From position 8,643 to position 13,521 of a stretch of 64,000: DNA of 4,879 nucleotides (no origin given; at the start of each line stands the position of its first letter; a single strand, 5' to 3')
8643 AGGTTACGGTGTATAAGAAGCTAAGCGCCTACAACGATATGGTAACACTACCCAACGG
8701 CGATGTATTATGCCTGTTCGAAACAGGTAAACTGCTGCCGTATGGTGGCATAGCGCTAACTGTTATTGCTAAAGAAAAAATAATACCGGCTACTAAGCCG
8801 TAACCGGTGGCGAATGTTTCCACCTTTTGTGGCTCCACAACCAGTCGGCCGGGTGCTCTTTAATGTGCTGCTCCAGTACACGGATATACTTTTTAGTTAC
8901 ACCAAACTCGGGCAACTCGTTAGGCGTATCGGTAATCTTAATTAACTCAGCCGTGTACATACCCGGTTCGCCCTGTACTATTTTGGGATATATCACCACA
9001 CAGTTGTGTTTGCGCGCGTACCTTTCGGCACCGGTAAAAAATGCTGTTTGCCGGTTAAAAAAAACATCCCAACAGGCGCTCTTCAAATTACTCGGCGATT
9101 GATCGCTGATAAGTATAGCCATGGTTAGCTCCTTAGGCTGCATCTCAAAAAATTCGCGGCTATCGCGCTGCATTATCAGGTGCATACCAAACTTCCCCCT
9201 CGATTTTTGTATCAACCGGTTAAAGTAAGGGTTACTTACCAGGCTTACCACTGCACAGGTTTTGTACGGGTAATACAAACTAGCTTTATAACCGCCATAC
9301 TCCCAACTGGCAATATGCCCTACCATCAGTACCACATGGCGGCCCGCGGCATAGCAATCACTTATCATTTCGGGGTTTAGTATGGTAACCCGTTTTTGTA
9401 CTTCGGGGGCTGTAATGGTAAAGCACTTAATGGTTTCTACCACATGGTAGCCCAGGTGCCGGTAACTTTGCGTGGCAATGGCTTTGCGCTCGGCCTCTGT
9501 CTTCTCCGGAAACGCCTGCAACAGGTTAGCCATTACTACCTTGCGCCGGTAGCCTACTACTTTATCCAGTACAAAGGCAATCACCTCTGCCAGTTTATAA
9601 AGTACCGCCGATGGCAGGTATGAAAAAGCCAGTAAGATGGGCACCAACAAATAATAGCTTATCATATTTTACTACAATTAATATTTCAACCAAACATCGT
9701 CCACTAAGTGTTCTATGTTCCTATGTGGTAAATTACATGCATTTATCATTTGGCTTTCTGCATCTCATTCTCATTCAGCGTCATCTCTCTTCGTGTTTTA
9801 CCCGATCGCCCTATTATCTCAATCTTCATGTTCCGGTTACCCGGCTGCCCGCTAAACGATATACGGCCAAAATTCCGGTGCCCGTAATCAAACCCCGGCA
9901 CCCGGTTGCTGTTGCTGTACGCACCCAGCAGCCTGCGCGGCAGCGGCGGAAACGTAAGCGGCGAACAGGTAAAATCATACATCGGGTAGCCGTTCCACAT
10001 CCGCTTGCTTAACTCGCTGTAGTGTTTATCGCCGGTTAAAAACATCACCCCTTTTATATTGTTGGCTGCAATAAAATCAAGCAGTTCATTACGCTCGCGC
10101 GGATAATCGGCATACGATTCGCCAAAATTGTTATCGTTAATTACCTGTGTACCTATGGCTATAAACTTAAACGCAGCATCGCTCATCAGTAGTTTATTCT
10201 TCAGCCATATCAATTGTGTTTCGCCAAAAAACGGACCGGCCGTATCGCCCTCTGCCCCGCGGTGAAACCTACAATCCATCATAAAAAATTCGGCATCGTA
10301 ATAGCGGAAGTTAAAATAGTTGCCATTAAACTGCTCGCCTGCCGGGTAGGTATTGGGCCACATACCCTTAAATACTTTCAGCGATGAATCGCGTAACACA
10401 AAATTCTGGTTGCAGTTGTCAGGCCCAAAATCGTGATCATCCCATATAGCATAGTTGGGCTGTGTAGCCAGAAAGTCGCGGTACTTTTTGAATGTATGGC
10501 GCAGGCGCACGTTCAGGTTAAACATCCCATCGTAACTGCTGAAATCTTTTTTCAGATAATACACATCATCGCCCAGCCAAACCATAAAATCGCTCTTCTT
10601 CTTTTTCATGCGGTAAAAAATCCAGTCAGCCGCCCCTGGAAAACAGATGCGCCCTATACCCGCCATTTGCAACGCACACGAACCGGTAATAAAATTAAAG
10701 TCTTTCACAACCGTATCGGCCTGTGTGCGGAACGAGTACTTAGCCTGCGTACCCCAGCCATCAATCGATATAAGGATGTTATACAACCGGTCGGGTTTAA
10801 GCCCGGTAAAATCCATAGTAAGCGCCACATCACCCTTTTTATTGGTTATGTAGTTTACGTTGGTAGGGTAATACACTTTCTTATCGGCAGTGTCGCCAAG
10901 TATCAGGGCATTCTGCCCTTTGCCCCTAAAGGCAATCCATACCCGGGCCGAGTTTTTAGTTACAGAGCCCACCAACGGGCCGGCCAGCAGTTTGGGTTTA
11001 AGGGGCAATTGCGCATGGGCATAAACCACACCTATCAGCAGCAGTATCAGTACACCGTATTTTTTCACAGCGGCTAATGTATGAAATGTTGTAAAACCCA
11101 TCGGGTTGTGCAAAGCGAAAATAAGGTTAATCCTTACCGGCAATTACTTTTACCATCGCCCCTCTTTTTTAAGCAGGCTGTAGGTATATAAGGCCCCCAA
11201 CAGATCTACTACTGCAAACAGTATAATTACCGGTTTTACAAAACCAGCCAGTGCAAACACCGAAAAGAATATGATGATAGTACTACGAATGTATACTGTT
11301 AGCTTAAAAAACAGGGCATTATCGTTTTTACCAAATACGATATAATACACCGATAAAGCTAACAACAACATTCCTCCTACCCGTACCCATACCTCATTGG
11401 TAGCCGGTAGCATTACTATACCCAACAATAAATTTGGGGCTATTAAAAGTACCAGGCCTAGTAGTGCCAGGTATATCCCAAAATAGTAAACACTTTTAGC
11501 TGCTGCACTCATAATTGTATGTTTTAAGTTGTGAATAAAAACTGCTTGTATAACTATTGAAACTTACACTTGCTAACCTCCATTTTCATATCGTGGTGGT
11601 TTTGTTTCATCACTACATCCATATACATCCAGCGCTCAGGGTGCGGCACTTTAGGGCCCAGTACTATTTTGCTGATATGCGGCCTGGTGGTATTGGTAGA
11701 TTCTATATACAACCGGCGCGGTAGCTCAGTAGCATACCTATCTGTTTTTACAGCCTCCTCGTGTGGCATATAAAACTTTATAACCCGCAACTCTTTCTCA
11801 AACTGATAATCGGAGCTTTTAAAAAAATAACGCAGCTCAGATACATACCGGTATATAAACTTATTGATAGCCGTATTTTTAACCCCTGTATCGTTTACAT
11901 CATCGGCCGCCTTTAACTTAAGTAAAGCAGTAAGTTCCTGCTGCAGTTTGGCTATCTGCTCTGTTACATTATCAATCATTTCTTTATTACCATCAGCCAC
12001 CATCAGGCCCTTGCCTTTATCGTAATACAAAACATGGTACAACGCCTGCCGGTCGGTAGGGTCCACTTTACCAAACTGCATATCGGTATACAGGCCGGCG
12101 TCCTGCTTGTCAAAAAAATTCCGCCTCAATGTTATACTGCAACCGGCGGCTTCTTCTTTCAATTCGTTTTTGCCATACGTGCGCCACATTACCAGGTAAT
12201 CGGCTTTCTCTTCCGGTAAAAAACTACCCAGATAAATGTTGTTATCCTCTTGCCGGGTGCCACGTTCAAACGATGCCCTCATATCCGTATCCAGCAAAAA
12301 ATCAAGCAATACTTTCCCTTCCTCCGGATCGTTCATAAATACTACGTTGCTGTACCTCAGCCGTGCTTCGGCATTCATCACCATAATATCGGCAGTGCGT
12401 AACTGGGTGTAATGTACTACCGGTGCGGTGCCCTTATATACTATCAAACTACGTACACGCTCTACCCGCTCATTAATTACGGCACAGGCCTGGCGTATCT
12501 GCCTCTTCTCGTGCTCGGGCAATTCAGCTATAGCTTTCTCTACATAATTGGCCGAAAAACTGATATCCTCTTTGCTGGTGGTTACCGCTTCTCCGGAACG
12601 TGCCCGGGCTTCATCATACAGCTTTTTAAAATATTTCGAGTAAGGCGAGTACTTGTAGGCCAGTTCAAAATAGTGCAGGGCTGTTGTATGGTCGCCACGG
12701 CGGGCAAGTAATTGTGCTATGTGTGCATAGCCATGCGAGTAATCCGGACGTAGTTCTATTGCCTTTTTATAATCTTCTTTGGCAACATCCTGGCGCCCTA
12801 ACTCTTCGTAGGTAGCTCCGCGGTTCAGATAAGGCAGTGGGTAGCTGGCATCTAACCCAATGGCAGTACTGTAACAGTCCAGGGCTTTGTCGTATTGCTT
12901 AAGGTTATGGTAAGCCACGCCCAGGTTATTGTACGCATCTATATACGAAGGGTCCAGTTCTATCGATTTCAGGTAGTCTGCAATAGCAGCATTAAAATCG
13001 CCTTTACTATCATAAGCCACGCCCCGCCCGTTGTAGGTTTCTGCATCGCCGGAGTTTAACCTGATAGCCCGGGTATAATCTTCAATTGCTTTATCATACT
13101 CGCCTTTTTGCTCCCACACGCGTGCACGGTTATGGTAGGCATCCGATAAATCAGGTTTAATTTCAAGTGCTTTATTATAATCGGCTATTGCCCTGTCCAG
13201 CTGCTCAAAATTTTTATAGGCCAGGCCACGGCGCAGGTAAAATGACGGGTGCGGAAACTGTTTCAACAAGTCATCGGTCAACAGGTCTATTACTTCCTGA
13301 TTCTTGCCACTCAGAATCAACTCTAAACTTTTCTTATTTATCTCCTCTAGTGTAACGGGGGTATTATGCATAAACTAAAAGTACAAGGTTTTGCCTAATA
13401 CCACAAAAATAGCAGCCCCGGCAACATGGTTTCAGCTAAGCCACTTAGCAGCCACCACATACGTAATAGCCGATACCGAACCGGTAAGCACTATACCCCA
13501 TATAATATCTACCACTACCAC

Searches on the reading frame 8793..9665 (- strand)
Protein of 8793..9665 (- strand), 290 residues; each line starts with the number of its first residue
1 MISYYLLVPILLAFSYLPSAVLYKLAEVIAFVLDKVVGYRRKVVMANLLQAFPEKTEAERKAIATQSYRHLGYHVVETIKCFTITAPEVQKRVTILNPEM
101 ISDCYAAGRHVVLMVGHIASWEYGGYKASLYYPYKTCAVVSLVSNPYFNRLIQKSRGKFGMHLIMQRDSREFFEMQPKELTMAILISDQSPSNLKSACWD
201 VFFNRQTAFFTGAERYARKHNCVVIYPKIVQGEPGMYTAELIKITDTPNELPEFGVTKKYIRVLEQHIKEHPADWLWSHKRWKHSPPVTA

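Call 11: search_protein_families(library=pfam, proteins=[window:8793-9665:-], max_evalue=0.001)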
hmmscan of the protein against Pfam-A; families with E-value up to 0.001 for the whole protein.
window:8793-9665:- (290 aa): 1 family
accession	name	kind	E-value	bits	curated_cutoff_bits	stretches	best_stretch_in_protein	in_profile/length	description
PF03279.18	Lip_A_acyltrans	-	2.5e-39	135.6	22.3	1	5-283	17-294/295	Bacterial lipid A biosynthesis acyltransferase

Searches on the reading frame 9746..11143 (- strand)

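Call 11: search_protein_families(library=pfam, proteins=[window:9746-11143:-], max_evalue=0.001)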
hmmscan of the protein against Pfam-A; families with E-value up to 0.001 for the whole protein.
window:9746-11143:- (465 aa): 1 family
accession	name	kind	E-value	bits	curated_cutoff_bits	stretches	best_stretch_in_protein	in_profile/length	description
PF09423.15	PhoD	-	5.4e-17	62.4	27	1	176-397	17-292/343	PhoD-like phosphatase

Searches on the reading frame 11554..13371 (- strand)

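Call 11: search_protein_families(library=pfam, proteins=[window:11554-13371:-], max_evalue=0.001)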
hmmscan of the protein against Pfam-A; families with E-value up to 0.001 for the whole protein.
window:11554-13371:- (605 aa): 20 families
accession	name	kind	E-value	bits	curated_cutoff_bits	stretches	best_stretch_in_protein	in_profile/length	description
PF00515.34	TPR_1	-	1.4e-47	158.1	27.8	5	145-175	2-32/34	Tetratricopeptide repeat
PF13181.12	TPR_8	-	4.5e-40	132.8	25.7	5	145-176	2-33/34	Tetratricopeptide repeat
PF13414.12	TPR_11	-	5.1e-39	132.1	26.8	4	121-157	5-41/42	TPR repeat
PF07719.23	TPR_2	-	1.3e-37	125.2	27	5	77-108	2-33/34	Tetratricopeptide repeat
PF13431.12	TPR_17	-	8.7e-30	100.9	24.4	2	133-164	2-33/34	Tetratricopeptide repeat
PF13432.12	TPR_16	-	7.9e-21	74.6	32.7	3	88-143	9-64/65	Tetratricopeptide repeat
PF13424.12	TPR_12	-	7.6e-18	64.9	30.1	3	145-208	4-75/77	Tetratricopeptide repeat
PF13371.12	TPR_9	-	2.9e-16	59.7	35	2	152-210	3-61/73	Tetratricopeptide repeat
PF13428.12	TPR_14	-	8.9e-14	51.1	23.5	0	44-84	3-43/44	Tetratricopeptide repeat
PF14559.12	TPR_19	-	5.2e-12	46.3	25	1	123-170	4-51/68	Tetratricopeptide repeat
PF13374.12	TPR_10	-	1.5e-10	41.2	27.5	0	145-166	3-24/42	Tetratricopeptide repeat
PF13174.12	TPR_6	-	5.3e-10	39.7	26.3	0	181-210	3-32/33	Tetratricopeptide repeat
PF13176.12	TPR_7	-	6.8e-07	29.3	27.9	0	146-171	1-26/36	Tetratricopeptide repeat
PF25575.1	TPR_BSK1_C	-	1.6e-06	28.5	42.2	0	39-79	74-114/118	Serine/threonine-protein kinase BSK1-like, TPR repeats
PF13429.12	TPR_15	-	3.2e-06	27.2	26.2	0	81-168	151-238/280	Tetratricopeptide repeat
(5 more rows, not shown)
